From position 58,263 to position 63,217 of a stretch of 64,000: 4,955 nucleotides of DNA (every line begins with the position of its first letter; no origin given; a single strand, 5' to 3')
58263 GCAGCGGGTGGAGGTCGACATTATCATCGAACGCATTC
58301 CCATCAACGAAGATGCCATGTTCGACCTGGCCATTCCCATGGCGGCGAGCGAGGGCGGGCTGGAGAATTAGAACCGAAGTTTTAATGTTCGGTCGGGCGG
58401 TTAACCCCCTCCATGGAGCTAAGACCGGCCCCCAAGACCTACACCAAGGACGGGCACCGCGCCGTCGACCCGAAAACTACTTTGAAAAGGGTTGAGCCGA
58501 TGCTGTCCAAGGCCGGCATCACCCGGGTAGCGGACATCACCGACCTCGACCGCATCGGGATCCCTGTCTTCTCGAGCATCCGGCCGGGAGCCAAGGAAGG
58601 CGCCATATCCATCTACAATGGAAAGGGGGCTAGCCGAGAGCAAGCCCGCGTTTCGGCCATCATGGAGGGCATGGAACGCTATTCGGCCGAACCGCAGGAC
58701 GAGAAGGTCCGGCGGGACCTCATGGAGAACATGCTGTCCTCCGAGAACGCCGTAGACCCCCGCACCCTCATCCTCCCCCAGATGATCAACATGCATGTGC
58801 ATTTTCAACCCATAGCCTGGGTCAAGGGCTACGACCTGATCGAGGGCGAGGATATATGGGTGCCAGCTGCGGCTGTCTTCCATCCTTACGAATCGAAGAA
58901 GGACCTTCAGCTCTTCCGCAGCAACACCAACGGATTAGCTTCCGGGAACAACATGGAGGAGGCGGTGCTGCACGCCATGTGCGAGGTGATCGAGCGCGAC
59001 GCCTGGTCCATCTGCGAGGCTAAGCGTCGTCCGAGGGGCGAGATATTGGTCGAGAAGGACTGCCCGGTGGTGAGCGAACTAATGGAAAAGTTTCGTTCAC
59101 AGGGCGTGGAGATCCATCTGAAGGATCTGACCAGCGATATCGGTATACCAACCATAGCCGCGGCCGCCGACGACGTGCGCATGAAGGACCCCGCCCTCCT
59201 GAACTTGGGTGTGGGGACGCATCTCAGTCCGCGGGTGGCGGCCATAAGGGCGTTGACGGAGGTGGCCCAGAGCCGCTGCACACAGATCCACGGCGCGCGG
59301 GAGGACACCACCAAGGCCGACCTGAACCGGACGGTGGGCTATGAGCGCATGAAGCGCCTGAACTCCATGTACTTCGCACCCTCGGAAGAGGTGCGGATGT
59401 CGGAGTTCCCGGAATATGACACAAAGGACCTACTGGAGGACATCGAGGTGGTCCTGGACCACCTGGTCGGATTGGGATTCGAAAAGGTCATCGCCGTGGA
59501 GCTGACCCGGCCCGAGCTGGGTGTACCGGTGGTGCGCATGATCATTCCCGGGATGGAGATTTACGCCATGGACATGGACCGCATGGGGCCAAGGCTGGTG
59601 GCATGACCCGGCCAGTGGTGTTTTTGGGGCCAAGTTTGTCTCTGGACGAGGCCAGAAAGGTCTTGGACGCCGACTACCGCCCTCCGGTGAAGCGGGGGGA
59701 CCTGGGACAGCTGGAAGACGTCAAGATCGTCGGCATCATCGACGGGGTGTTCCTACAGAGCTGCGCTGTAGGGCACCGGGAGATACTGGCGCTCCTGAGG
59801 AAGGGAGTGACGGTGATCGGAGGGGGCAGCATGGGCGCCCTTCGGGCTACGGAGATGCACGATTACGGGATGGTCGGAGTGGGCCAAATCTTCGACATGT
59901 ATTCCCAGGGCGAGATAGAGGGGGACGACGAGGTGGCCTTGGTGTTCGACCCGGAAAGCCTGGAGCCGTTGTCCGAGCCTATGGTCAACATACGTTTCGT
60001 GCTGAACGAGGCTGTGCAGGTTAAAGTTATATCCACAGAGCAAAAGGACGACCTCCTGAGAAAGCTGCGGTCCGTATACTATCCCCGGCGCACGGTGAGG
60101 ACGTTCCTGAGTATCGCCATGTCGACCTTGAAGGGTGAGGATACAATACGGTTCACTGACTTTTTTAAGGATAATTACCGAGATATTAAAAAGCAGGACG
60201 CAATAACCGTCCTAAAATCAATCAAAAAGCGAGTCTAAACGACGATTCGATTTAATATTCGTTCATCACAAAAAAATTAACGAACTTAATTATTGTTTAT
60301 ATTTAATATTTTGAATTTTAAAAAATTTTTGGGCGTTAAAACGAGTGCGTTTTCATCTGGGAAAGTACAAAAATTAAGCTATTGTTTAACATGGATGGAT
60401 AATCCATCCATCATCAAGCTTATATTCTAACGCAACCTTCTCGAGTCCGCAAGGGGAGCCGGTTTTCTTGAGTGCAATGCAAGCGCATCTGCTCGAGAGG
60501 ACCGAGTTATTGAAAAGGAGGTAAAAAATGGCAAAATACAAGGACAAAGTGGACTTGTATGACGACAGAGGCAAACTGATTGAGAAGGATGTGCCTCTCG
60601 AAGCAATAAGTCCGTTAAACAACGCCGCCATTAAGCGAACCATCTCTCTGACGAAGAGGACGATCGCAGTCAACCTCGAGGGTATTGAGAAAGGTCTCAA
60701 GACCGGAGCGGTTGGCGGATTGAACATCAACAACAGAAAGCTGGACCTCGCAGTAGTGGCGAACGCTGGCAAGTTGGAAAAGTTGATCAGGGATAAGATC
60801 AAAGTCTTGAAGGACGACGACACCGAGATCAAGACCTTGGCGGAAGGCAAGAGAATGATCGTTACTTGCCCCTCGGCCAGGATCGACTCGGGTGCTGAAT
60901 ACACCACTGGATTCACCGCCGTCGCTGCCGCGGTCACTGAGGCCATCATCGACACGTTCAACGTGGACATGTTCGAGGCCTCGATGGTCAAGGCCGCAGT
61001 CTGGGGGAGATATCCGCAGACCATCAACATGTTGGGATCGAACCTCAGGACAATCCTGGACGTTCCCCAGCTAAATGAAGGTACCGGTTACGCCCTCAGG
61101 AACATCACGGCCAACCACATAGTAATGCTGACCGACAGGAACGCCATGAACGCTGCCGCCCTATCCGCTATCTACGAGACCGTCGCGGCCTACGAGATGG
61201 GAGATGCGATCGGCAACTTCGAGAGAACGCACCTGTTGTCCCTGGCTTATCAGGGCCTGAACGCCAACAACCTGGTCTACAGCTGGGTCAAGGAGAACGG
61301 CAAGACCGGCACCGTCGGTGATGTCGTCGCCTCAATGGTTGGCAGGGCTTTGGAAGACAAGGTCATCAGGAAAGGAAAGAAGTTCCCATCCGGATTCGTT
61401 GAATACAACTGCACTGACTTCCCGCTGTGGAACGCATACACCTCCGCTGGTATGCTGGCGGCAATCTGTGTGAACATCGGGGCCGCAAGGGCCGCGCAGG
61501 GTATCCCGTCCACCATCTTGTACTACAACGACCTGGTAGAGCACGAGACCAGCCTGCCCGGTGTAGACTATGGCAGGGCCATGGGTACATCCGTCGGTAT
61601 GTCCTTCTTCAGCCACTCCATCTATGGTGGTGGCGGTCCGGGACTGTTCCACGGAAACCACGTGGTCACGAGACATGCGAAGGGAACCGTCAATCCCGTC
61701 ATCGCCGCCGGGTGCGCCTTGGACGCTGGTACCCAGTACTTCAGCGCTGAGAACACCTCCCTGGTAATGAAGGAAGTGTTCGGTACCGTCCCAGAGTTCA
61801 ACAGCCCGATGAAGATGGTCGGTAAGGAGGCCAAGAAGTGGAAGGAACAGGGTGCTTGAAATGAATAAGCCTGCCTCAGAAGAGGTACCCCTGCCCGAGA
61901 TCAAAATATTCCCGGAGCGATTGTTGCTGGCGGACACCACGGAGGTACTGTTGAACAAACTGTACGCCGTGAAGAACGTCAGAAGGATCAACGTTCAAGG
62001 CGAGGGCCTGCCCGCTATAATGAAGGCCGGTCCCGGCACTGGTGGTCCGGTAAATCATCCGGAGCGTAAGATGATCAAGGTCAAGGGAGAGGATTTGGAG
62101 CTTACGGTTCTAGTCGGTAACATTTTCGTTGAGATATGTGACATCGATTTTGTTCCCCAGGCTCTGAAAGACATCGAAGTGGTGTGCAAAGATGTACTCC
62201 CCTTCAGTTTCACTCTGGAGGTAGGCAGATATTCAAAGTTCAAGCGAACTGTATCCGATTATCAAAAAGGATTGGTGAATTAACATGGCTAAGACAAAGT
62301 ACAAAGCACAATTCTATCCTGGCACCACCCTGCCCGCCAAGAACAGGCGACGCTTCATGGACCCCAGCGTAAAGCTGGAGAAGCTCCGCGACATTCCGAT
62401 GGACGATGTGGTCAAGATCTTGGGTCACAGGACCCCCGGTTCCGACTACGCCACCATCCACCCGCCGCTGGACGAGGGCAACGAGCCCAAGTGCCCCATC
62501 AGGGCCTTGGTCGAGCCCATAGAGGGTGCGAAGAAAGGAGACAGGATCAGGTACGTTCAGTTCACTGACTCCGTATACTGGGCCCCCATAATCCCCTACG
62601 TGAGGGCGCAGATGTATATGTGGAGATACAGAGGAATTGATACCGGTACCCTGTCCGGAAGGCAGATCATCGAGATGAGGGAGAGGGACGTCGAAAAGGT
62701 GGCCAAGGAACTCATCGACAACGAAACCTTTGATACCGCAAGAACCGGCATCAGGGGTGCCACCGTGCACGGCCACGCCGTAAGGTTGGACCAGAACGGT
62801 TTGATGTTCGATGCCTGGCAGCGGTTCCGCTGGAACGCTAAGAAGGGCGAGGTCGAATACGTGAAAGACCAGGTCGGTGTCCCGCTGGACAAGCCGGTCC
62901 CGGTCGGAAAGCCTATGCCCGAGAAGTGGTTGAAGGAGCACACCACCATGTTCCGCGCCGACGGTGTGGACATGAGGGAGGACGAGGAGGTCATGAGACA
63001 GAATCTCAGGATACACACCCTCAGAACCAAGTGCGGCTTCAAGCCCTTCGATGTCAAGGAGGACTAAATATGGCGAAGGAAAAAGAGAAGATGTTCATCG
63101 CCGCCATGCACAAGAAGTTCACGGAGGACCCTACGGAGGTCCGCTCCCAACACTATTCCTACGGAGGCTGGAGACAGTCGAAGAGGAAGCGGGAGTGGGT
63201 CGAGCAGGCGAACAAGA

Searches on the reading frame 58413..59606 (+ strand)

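Call 10: search_protein_families(library=pfam, proteins=[window:58413-59606:+])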
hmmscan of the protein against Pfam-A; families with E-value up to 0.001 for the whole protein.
window:58413-59606:+ (397 aa): 1 family
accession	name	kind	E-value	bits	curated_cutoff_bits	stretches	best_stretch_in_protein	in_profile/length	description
PF02624.21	YcaO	-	8.6e-101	337.9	25.7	1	69-382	1-325/325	YcaO cyclodehydratase, ATP-ad Mg2+-binding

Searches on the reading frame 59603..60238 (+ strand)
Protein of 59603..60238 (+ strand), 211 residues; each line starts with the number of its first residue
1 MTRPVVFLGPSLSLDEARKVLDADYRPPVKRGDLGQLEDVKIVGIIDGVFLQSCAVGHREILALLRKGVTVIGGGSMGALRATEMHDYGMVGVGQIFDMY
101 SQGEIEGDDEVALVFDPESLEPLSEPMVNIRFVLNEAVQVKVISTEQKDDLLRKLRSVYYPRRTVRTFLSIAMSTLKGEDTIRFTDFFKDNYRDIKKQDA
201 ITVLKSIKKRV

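Call 10: search_protein_families(library=pfam, proteins=[window:59603-60238:+])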
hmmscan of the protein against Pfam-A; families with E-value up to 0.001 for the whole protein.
window:59603-60238:+ (211 aa): 1 family
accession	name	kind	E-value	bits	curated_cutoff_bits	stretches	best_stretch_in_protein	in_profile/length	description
PF07812.18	TfuA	-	4.6e-45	152.7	30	1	47-164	1-119/119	TfuA-like protein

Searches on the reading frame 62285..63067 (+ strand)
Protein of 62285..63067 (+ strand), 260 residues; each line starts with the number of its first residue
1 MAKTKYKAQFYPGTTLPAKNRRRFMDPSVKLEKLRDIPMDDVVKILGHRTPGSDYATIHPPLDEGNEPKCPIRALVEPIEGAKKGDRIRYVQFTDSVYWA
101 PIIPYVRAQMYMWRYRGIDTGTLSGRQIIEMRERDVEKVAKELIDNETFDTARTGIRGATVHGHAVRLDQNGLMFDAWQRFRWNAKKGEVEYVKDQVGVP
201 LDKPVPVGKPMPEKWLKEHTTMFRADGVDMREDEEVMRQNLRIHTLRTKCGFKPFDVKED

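Call 10: search_protein_families(library=pfam, proteins=[window:62285-63067:+])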
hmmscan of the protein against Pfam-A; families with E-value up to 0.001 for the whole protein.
window:62285-63067:+ (260 aa): 1 family
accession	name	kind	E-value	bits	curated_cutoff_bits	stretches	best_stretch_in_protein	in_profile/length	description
PF02240.21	MCR_gamma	-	1.7e-128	427.5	25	1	8-253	1-246/246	Methyl-coenzyme M reductase gamma subunit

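Call 23: find_encoding_contigs(protein=window:62285-63067:+, flank=10000, max_places=4)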
Protein window:62285-63067:+ (260 aa): 2 contigs read that carry it; 2 places shown.
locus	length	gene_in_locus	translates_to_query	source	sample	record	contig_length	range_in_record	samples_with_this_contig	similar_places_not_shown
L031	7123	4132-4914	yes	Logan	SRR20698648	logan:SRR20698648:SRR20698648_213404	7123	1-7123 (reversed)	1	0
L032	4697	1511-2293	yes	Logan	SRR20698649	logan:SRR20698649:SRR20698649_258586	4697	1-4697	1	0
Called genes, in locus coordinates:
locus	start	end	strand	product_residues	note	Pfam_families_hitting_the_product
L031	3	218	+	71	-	?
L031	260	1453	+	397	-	PF02624:YcaO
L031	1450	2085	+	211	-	PF07812:TfuA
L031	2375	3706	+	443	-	PF02783:MCR_beta_N, PF02241:MCR_beta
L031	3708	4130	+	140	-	PF02505:MCR_D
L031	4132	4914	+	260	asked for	PF02240:MCR_gamma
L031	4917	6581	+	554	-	PF02745:MCR_alpha_N, PF02249:MCR_alpha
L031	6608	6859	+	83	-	PF09871:DUF2098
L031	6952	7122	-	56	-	?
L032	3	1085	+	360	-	?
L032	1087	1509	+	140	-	PF02505:MCR_D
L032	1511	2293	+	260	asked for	PF02240:MCR_gamma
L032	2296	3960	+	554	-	PF02745:MCR_alpha_N, PF02249:MCR_alpha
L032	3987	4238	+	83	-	PF09871:DUF2098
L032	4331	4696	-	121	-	?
